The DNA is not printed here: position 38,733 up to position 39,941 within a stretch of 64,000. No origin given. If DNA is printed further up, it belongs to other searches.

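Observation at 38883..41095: ParA/MinD-like ATPase paired with a membrane-anchored, ~340-aa acidic disordered protein at the head of the glycan operon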

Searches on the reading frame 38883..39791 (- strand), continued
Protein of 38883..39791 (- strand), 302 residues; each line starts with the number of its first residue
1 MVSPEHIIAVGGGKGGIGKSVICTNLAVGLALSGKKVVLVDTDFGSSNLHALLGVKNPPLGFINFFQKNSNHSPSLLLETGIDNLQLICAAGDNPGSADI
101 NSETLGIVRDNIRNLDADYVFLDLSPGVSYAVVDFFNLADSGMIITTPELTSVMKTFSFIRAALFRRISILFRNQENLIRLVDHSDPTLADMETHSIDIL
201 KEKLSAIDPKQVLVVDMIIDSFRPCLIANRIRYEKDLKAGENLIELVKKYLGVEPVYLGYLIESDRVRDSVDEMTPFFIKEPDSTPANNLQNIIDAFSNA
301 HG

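Call 20: find_related_loci(query=A2, collection=genome_contigs, flank=6000)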
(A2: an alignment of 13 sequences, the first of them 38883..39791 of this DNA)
Query A2 (302 aa) in genome_contigs; peptide patterns used: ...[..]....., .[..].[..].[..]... (x = any residue, [..] = any of these).
437 stretches matched a pattern; 379 encode a relative of the query (tblastn E <= 1e-3); the best 80 are kept; 80 distinct loci.
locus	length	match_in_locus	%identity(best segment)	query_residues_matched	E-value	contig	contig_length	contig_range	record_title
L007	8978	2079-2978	66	1-300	3e-122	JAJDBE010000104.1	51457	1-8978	MAG: Nitrospinaceae bacterium isolate OFTM6 OFTM6_103, whole genome shotgun sequence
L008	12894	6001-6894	63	1-298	2e-114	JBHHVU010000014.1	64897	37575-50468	MAG: Nitrospinaceae bacterium isolate S.4.sp1_bin.35 NODE_72_length_64897_cov_8.508390, whole genome shotgun sequence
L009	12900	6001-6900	57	1-300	2e-107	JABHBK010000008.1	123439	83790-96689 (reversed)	MAG: Nitrospina sp. isolate SI036_bin78 k141_516086, whole genome shotgun sequence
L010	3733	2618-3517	56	1-300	2e-108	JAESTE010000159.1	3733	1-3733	MAG: Nitrospinaceae bacterium isolate NORP306 CoAssembly_3665847, whole genome shotgun sequence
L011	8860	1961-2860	57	1-300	3e-107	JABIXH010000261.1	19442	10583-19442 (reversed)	MAG: Nitrospina sp. isolate SI073_bin113 k141_2493623, whole genome shotgun sequence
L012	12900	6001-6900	57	1-300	6e-107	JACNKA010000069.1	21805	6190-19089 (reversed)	MAG: Nitrospinota bacterium isolate NIOZ-UU48 NIOZ-UU_NODE_2885_length_21805_cov_8.49389, whole genome shotgun sequence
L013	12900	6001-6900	56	1-300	8e-107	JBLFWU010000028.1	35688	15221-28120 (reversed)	MAG: Nitrospinales bacterium isolate 3300053785_124 Ga0535658_0001883, whole genome shotgun sequence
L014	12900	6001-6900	57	1-300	9e-107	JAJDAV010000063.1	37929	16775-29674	MAG: Nitrospinaceae bacterium isolate OFTM135 OFTM135_62, whole genome shotgun sequence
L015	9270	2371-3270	57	1-300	1e-106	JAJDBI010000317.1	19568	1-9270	MAG: Nitrospinaceae bacterium isolate OFTM91 OFTM91_316, whole genome shotgun sequence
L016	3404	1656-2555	58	1-300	1e-108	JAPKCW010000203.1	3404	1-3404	MAG: Nitrospinaceae bacterium isolate ANT-74 NODE_9080_length_3404_cov_3.308152, whole genome shotgun sequence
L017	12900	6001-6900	57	1-300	2e-106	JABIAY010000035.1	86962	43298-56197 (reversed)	MAG: Nitrospina sp. isolate SI048_bin14 k141_1009778, whole genome shotgun sequence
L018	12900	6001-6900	56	1-300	4e-106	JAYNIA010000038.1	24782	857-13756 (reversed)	MAG: Nitrospinota bacterium isolate 139544_COM_vamb_bins.tsv.103 NODE_2293_length_24782_cov_9.905245, whole genome shotg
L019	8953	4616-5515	56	1-300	6e-106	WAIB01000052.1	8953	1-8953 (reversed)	MAG: Nitrospinota bacterium isolate GoM_MAG_111B NODE_52_length_8953_cov_3.110582, whole genome shotgun sequence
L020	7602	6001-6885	57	6-300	8e-106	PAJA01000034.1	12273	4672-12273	MAG: Nitrospina sp. isolate NAT221 77944, whole genome shotgun sequence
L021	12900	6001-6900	57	1-300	1e-105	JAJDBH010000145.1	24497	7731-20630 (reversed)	MAG: Nitrospinaceae bacterium isolate OFTM387 OFTM387_144, whole genome shotgun sequence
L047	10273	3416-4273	56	15-300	4e-99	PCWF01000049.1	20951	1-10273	MAG: Nitrospinae bacterium CG11_big_fil_rev_8_21_14_0_20_56_8 CG11_8_21_14_0.20_scaffold_1396_c, whole genome shotgun se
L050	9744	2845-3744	54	1-300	1e-96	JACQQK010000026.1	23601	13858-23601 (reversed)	MAG: Nitrospinota bacterium isolate NC_groundwater_1331_Ag_S-0.2um_58_131 S_p2_S4_coassembly_k141_223220, whole genome s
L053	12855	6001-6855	49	20-301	6e-90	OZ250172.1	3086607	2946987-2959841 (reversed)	MAG: Nitrospinaceae bacterium isolate cd866322-5d00-4b03-892d-fccb04dfdca5 genome assembly, chromosome: 1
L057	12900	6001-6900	51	1-300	1e-87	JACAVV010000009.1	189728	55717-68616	MAG: Nitrospina sp. isolate MSP contig5, whole genome shotgun sequence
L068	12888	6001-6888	32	2-294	5e-51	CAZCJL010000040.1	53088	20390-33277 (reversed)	MAG TPA_asm: uncultured Cytophagia bacterium isolate SRP141376_co4_213 genome assembly, contig: NODE_1128_length_53088_c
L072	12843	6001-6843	36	5-286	9e-46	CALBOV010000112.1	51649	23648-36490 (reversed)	MAG TPA_asm: uncultured Salinisphaerales bacterium isolate ERR599162_bin.92_CONCOCT_v1.1_MAG genome assembly, contig: ER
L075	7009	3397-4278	36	3-296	7e-44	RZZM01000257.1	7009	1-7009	MAG: Spartobacteria bacterium isolate INTA.AUR.068 contig-100_5630, whole genome shotgun sequence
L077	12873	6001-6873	33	5-295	2e-43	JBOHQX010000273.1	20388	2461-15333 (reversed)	MAG: bacterium isolate M3-S_metawrap_bin.56 k127_2897544, whole genome shotgun sequence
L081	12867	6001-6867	35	5-295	1e-42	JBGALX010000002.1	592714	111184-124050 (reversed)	MAG: Myxococcaceae bacterium isolate MAG_AAO_H10.48 AAOH10-48_opera_contig_33, whole genome shotgun sequence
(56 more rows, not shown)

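Call 26: search_protein_representatives(protein=window:38883-39791:-)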
Query: 302 residues. Proteins with E-value up to 0.001 (for the whole library): 12492; up to 1e-10: 2788; up to 1e-30: 457. The best 150 are listed.
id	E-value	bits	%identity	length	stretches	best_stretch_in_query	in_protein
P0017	1.1e-127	442.1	68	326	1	4-300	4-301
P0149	3.9e-73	263.1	48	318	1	6-294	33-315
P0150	6.1e-69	249.3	41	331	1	6-299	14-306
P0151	1.1e-66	242.0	42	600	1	5-297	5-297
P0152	1.4e-66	241.6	42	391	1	5-298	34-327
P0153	2.8e-62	227.5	77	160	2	181-299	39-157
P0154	5.5e-62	226.5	39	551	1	6-293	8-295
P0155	1.1e-60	222.3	39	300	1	7-296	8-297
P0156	1.5e-60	221.8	42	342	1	4-296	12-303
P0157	5.1e-60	220.1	41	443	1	6-294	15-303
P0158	1.1e-58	215.6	38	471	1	3-296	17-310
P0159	6.8e-52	193.4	38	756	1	5-293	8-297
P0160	8.7e-52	193.1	34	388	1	5-295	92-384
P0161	2.7e-51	191.5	33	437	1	5-294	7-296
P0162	6.9e-51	190.1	34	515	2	2-296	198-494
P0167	1.3e-48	182.6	38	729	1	6-293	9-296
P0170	6.6e-48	180.3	35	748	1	6-299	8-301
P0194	4.5e-44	167.7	32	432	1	7-293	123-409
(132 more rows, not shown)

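Call 27: search_protein_families(library=pfam, proteins=[P0151, P0154, P0159, P0167, P0170, P0162, P0160, P0194, P0157, P0158], max_evalue=0.001)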
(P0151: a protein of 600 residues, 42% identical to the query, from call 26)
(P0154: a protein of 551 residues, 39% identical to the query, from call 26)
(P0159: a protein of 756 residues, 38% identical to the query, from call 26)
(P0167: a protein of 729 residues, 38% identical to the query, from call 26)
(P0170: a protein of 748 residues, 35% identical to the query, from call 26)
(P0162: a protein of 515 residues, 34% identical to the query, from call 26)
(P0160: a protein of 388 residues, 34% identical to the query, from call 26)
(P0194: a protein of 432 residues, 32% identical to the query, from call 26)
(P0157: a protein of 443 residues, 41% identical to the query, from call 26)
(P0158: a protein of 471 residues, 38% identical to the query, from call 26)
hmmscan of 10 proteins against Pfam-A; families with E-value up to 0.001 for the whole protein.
P0151 (600 aa): 4 families
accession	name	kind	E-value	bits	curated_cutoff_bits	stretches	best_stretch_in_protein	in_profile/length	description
PF13614.12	AAA_31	-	6.9e-16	59.1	27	1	6-154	2-155/177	AAA domain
PF10609.15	ParA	-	2e-14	54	27.1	1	5-155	3-152/246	NUBPL iron-transfer P-loop NTPase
PF01656.29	CbiA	-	8e-10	39.2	25.4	1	8-269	1-117/125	CobQ/CobB/MinD/ParA nucleotide binding domain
PF02374.21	ArsA_ATPase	-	0.00097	18.9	24.3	1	11-42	6-37/305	Anion-transporting ATPase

P0154 (551 aa): 4 families
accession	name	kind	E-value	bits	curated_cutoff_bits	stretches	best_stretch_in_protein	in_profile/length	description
PF13614.12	AAA_31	-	1.2e-17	64.8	27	1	8-156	2-155/177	AAA domain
PF10609.15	ParA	-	4.9e-17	62.6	27.1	1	8-158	4-153/246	NUBPL iron-transfer P-loop NTPase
PF01656.29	CbiA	-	7e-13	49.1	25.4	1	10-212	1-68/125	CobQ/CobB/MinD/ParA nucleotide binding domain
PF02374.21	ArsA_ATPase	-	0.00011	22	24.3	1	13-42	6-35/305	Anion-transporting ATPase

P0159 (756 aa): 18 families
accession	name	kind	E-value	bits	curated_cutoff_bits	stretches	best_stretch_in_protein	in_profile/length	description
PF10609.15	ParA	-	5.1e-19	69.1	27.1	1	9-160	4-153/246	NUBPL iron-transfer P-loop NTPase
PF07719.23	TPR_2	-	6.1e-18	63.8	27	1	547-574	2-29/34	Tetratricopeptide repeat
PF00515.34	TPR_1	-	2e-14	53.1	27.8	1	547-573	2-28/34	Tetratricopeptide repeat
PF01656.29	CbiA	-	1.8e-13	51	25.4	1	12-212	2-54/125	CobQ/CobB/MinD/ParA nucleotide binding domain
PF13432.12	TPR_16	-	3.3e-13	50.2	32.7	0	539-576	27-61/65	Tetratricopeptide repeat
PF13614.12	AAA_31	-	2.6e-12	47.5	27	1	9-145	2-140/177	AAA domain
PF13181.12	TPR_8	-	8.7e-11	41.5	25.7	1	547-574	2-29/34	Tetratricopeptide repeat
PF12895.13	ANAPC3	-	1.5e-08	35.2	27.2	0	533-604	13-79/82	Anaphase-promoting complex, cyclosome, subunit 3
PF06564.18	CBP_BcsQ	-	1.8e-08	34.7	21.3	1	9-46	2-39/234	Cellulose biosynthesis protein BcsQ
PF13424.12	TPR_12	-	4.4e-07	30.4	30.1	0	542-574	41-73/77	Tetratricopeptide repeat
PF02374.21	ArsA_ATPase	-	8.9e-07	28.9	24.3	1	15-46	7-38/305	Anion-transporting ATPase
PF14559.12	TPR_19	-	1.8e-06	28.6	25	0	537-577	16-56/68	Tetratricopeptide repeat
PF13371.12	TPR_9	-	4.4e-06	27.1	35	0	624-683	4-63/73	Tetratricopeptide repeat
PF09140.17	MipZ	-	6.6e-06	26.1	20.7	1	10-53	2-45/262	ATPase MipZ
PF13174.12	TPR_6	-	8.8e-06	26.5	26.3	0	549-573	3-27/33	Tetratricopeptide repeat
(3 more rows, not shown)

P0167 (729 aa): 25 families
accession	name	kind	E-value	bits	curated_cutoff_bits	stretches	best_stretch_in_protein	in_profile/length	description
PF07719.23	TPR_2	-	9.5e-26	88.2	27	0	642-670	6-34/34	Tetratricopeptide repeat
PF13432.12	TPR_16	-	1.1e-23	83.7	32.7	3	510-563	7-60/65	Tetratricopeptide repeat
PF00515.34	TPR_1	-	7.6e-21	73.4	27.8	0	643-670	7-34/34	Tetratricopeptide repeat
PF10609.15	ParA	-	2.5e-17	63.6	27.1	1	9-160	4-153/246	NUBPL iron-transfer P-loop NTPase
PF13181.12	TPR_8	-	7.1e-16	57.4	25.7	0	642-670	6-34/34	Tetratricopeptide repeat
PF14559.12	TPR_19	-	8.9e-15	55.2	25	0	514-574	5-65/68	Tetratricopeptide repeat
PF13424.12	TPR_12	-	8.7e-14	51.9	30.1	0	500-561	3-72/77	Tetratricopeptide repeat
PF13614.12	AAA_31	-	2.8e-13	50.6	27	1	9-153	2-150/177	AAA domain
PF01656.29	CbiA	-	4e-13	49.9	25.4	1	11-115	1-54/125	CobQ/CobB/MinD/ParA nucleotide binding domain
PF13428.12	TPR_14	-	7.1e-13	48.3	23.5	0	611-639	9-37/44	Tetratricopeptide repeat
PF13174.12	TPR_6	-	5e-10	39.8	26.3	0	573-600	4-31/33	Tetratricopeptide repeat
PF12895.13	ANAPC3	-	1.3e-09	38.6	27.2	2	571-626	25-79/82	Anaphase-promoting complex, cyclosome, subunit 3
PF25062.1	ARM_TT21_N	-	2.3e-09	37.8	40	1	547-691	6-155/222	Tetratricopeptide repeat protein 21 N-terminal ARM repeat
PF23914.1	TPR_CcmH_CycH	-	3.6e-08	33.8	42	0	467-561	51-148/158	Cytochrome c-type biogenesis protein H TPR domain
PF13371.12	TPR_9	-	6.7e-08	32.9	35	0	607-645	33-71/73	Tetratricopeptide repeat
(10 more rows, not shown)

P0170 (748 aa): 19 families
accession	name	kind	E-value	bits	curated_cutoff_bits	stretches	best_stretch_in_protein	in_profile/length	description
PF10609.15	ParA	-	2.9e-15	56.8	27.1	1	7-157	3-151/246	NUBPL iron-transfer P-loop NTPase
PF07719.23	TPR_2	-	3.2e-15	55.4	27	0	553-579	3-29/34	Tetratricopeptide repeat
PF01656.29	CbiA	-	5.3e-15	55.9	25.4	1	11-278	2-124/125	CobQ/CobB/MinD/ParA nucleotide binding domain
PF13432.12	TPR_16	-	1.3e-11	45.2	32.7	1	661-720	3-62/65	Tetratricopeptide repeat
PF00515.34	TPR_1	-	3.1e-11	43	27.8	1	553-577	3-27/34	Tetratricopeptide repeat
PF13431.12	TPR_17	-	3e-10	40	24.4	0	540-570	2-32/34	Tetratricopeptide repeat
PF23914.1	TPR_CcmH_CycH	-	6.1e-09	36.3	42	1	485-585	52-155/158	Cytochrome c-type biogenesis protein H TPR domain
PF13181.12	TPR_8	-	1.1e-08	35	25.7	0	553-576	3-26/34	Tetratricopeptide repeat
PF13371.12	TPR_9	-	1.5e-08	34.9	35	0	636-688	10-62/73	Tetratricopeptide repeat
PF13614.12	AAA_31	-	4.9e-08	33.6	27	1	8-128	2-126/177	AAA domain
PF14559.12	TPR_19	-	1.6e-07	32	25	1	602-661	6-65/68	Tetratricopeptide repeat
PF13174.12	TPR_6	-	1.6e-06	28.8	26.3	0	622-653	1-32/33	Tetratricopeptide repeat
PF02374.21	ArsA_ATPase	-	2e-06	27.7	24.3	1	14-45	7-38/305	Anion-transporting ATPase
PF13428.12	TPR_14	-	3.3e-06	27.7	23.5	0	595-628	9-42/44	Tetratricopeptide repeat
PF13424.12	TPR_12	-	1.7e-05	25.4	30.1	0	546-581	40-75/77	Tetratricopeptide repeat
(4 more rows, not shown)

P0162 (515 aa): 9 families
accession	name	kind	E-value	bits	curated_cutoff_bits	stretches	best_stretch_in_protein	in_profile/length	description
PF10609.15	ParA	-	1.6e-15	57.7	27.1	1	201-291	3-83/246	NUBPL iron-transfer P-loop NTPase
PF01656.29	CbiA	-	6.1e-15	55.7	25.4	1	204-472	1-122/125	CobQ/CobB/MinD/ParA nucleotide binding domain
PF13614.12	AAA_31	-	1.2e-12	48.6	27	1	202-324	2-129/177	AAA domain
PF00072.30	Response_reg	-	7.9e-06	26.4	30.2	1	23-132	1-110/111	Response regulator receiver domain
PF02374.21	ArsA_ATPase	-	1.3e-05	25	24.3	1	203-239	3-38/305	Anion-transporting ATPase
PF09140.17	MipZ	-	3e-05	23.9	20.7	1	203-249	2-48/262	ATPase MipZ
PF00142.24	Fer4_NifH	-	0.00017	21.6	25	1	204-239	3-37/271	4Fe-4S iron sulfur cluster binding proteins, NifH/frxC family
PF06564.18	CBP_BcsQ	-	0.00048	20.1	21.3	0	202-238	2-38/234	Cellulose biosynthesis protein BcsQ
PF16575.11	CLP1_P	-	0.00052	20.3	26.6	0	209-245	1-37/188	mRNA cleavage and polyadenylation factor CLP1 P-loop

P0160 (388 aa): 7 families
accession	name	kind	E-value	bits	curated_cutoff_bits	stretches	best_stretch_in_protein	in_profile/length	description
PF10609.15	ParA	-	7.9e-17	61.9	27.1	1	92-241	3-151/246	NUBPL iron-transfer P-loop NTPase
PF13614.12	AAA_31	-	6.1e-16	59.3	27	1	93-235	2-149/177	AAA domain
PF01656.29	CbiA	-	1.5e-15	57.7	25.4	1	95-362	1-121/125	CobQ/CobB/MinD/ParA nucleotide binding domain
PF02374.21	ArsA_ATPase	-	1.3e-06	28.3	24.3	1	99-130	7-38/305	Anion-transporting ATPase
PF09140.17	MipZ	-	2.9e-05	24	20.7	1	94-164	2-66/262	ATPase MipZ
PF06564.18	CBP_BcsQ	-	0.00012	22.2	21.3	1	93-129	2-38/234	Cellulose biosynthesis protein BcsQ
PF00142.24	Fer4_NifH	-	0.00068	19.6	25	1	100-130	7-37/271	4Fe-4S iron sulfur cluster binding proteins, NifH/frxC family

P0194 (432 aa): 6 families
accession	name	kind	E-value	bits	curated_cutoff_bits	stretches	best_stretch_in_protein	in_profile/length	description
PF13614.12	AAA_31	-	2e-13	51.1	27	1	122-271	2-156/177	AAA domain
PF10609.15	ParA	-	4.5e-13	49.6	27.1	1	123-265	5-146/246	NUBPL iron-transfer P-loop NTPase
PF01656.29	CbiA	-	1.9e-12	47.6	25.4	1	126-391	3-123/125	CobQ/CobB/MinD/ParA nucleotide binding domain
PF00226.36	DnaJ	-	1e-06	29.1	27.8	1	15-56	4-40/63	DnaJ domain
PF02374.21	ArsA_ATPase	-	9.5e-05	22.2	24.3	1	124-159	3-38/305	Anion-transporting ATPase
PF00142.24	Fer4_NifH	-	0.00099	19.1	25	0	129-172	7-50/271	4Fe-4S iron sulfur cluster binding proteins, NifH/frxC family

P0157 (443 aa): 7 families
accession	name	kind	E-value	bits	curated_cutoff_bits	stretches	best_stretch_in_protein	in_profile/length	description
PF01656.29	CbiA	-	3.4e-15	56.6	25.4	1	17-283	1-122/125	CobQ/CobB/MinD/ParA nucleotide binding domain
PF13614.12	AAA_31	-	9.5e-15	55.4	27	1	15-163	2-155/177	AAA domain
PF10609.15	ParA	-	1.5e-12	47.9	27.1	1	14-163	3-151/246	NUBPL iron-transfer P-loop NTPase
PF09140.17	MipZ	-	6.4e-07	29.4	20.7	1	16-76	2-62/262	ATPase MipZ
PF02374.21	ArsA_ATPase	-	1.3e-05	25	24.3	1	16-52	3-38/305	Anion-transporting ATPase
PF00142.24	Fer4_NifH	-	5.4e-05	23.2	25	1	17-106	3-93/271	4Fe-4S iron sulfur cluster binding proteins, NifH/frxC family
PF06564.18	CBP_BcsQ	-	6e-05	23.1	21.3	1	16-51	3-38/234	Cellulose biosynthesis protein BcsQ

P0158 (471 aa): 6 families
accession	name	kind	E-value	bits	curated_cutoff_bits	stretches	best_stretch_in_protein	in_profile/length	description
PF01656.29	CbiA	-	1.7e-13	51.1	25.4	1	23-239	2-86/125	CobQ/CobB/MinD/ParA nucleotide binding domain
PF10609.15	ParA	-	3.5e-13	50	27.1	1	21-170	5-153/246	NUBPL iron-transfer P-loop NTPase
PF13614.12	AAA_31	-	1.1e-09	39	27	1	22-121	4-104/177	AAA domain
PF02374.21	ArsA_ATPase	-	2.7e-05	24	24.3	1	23-57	4-38/305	Anion-transporting ATPase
PF06564.18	CBP_BcsQ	-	7.1e-05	22.9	21.3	1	23-57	5-39/234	Cellulose biosynthesis protein BcsQ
PF00142.24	Fer4_NifH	-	0.00044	20.3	25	1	27-57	7-37/271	4Fe-4S iron sulfur cluster binding proteins, NifH/frxC family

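Call 37: predict_structure(alignment_id=A3)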
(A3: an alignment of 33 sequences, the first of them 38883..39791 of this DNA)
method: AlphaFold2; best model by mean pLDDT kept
length: 302 residues; sequences in the alignment: 33
mean_pLDDT: 78.6   pTM: 0.81
mean pLDDT of the five models: 78.6, 75.8, 69.5, 69.5, 69.0
residues with pLDDT >= 90: 81; 70-90: 137; 50-70: 68; < 50: 16
segments of 3 or more residues with pLDDT < 50: 69-73, 91-98, 300-302
pLDDT, mean of each block of 10 residues (from residue 1): 83 75 83 88 67 63 56 62 80 48 78 87 80 84 88 91 92 91 85 91 96 95 89 85 94 89 60 58 65 65 33
secondary structure, 60 per line:
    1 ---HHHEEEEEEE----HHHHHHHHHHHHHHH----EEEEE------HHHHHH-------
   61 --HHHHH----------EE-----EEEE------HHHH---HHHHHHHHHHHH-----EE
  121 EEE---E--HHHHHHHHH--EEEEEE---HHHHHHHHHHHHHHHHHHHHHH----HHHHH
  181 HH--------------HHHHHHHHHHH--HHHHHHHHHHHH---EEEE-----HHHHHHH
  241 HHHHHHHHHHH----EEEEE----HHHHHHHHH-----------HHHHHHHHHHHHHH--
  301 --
elements in order: E7-13 H18-32 E37-41 H48-53 H63-67 E85-88 H95-98 H102-113 E119-123 H130-138 E141-146 H150-171 H176-182 H197-207 H210-221 E225-228 H234-251 E256-260 H265-273 H285-298

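Call 41: fold_search(model_id=the predicted structure, library=pdb)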
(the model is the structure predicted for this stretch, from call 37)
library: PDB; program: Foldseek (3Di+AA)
matches with E <= 10: 1330; with E <= 0.001: 293
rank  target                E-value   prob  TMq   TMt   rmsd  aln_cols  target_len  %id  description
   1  5j1j_B                1.1e-13  1.00  0.67  0.80   4.5       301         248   20  Structure of FleN-AMPPNP complex (released 2017-03-29)
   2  4rz3_A                1.2e-12  1.00  0.67  0.81   3.9       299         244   19  Crystal structure of the MinD-like ATPase FlhG (released 2015-03-04)
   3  4rz2_A                1.5e-12  1.00  0.65  0.75   4.5       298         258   20  Crystal structure of the MinD-like ATPase FlhG (released 2015-03-04)
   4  4rz2_B                1.9e-12  1.00  0.64  0.74   4.8       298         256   19  Crystal structure of the MinD-like ATPase FlhG (released 2015-03-04)
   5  8p53_A                2.0e-12  1.00  0.67  0.74   3.8       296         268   19  Cryo-EM structure of the c-di-GMP-free FleQ-FleN master regulator complex of P. aeruginosa (released 2023-12-13)
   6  5j1j_A                2.2e-12  1.00  0.65  0.72   4.4       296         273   20  Structure of FleN-AMPPNP complex (released 2017-03-29)
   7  1hyq                  3.4e-12  1.00  0.61  0.77   5.0       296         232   19  MIND BACTERIAL CELL DIVISION REGULATOR FROM A. FULGIDUS (released 2001-03-14)
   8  8pb9_A                6.8e-12  1.00  0.68  0.77   3.7       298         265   19  Cryo-EM structure of the c-di-GMP-bound FleQ-FleN master regulator complex from Pseudomonas aeruginosa (released 2023-12-13)
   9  7ejw_A                5.0e-11  1.00  0.68  0.74   4.3       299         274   20  Crystal structure of FleN in complex with FleQ AAA+ doamain (released 2021-12-22)
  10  7ejw_B                5.3e-11  1.00  0.63  0.71   4.6       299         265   21  Crystal structure of FleN in complex with FleQ AAA+ doamain (released 2021-12-22)
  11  4v02_A                1.3e-10  1.00  0.60  0.72   5.3       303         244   18  MinC:MinD cell division protein complex, Aquifex aeolicus (released 2015-01-14)
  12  1wcv                  2.0e-10  1.00  0.58  0.70   6.1       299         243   18  Structure of the bacterial chromosome segregation protein Soj (released 2005-01-12)
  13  4v03_A                2.8e-10  1.00  0.60  0.74   5.2       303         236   18  MinD cell division protein, Aquifex aeolicus (released 2015-01-14)
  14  1ion                  3.3e-10  1.00  0.59  0.72   5.2       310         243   18  THE SEPTUM SITE-DETERMINING PROTEIN MIND COMPLEXED WITH MG-ADP FROM PYROCOCCUS HORIKOSHII OT3 (released 2001-09-26)
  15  4v02_B                3.5e-10  1.00  0.59  0.72   5.4       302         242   17  MinC:MinD cell division protein complex, Aquifex aeolicus (released 2015-01-14)
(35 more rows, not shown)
